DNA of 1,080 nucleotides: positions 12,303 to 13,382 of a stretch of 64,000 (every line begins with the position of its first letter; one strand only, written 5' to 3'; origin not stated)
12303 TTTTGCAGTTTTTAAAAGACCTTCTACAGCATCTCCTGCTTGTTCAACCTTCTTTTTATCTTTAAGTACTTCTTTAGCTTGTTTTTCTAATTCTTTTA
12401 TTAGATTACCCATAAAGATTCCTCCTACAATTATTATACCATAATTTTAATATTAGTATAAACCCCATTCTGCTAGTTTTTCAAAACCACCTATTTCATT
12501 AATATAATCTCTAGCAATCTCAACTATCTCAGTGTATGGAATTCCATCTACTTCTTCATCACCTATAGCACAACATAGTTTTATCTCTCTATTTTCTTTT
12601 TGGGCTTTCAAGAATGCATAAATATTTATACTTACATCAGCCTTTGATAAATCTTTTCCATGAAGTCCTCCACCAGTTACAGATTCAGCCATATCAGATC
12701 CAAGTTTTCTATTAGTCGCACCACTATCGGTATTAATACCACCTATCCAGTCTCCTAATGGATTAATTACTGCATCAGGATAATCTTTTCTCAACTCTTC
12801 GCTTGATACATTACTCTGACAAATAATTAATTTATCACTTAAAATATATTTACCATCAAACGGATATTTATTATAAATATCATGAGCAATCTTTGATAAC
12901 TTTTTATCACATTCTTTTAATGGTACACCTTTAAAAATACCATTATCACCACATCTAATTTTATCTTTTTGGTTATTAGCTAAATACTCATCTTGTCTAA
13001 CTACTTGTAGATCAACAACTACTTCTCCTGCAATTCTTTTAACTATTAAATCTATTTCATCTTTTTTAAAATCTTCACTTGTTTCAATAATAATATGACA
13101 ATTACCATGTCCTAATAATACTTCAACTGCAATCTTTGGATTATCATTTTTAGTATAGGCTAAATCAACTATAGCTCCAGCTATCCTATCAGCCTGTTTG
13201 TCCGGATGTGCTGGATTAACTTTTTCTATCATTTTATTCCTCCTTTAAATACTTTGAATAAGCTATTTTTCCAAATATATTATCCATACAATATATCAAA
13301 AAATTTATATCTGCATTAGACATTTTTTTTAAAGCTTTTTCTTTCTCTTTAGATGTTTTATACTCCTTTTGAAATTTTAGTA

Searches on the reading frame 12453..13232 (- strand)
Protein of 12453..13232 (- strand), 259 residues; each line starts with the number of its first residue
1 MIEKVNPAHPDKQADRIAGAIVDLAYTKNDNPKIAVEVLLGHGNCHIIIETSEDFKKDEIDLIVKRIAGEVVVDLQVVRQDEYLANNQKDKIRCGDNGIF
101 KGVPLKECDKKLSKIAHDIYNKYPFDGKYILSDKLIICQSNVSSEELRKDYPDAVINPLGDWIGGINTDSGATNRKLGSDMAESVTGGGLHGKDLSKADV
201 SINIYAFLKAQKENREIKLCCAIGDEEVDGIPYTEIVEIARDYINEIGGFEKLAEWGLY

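Call 3: search_protein_families(library=pfam, proteins=[window:12453-13232:-], max_evalue=0.01)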
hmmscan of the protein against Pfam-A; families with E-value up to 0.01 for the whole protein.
window:12453-13232:- (259 aa): 1 family
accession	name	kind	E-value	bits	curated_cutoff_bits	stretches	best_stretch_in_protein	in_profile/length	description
PF00438.25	S-AdoMet_synt_N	-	5.1e-10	40.2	33.1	1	3-68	7-71/99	S-adenosylmethionine synthetase, N-terminal domain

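Call 5: search_protein_families(library=ncbifam, proteins=[window:12453-13232:-], max_evalue=0.01)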
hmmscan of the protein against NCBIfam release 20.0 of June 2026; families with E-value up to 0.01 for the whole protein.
window:12453-13232:- (259 aa): 1 family
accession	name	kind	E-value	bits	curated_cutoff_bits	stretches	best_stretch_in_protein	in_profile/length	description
TIGR01034.1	metK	equivalog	2.2e-12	46.6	309.4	2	3-75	5-72/377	methionine adenosyltransferase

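Call 62: search_protein_families(library=phrogs, proteins=[window:12453-13232:-], max_evalue=0.01)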
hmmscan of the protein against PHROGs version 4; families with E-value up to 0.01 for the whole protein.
window:12453-13232:- (259 aa): 1 family
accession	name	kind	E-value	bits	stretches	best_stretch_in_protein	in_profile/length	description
phrog_1569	-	unknown function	1.3e-67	229.7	1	1-258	4-336/346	-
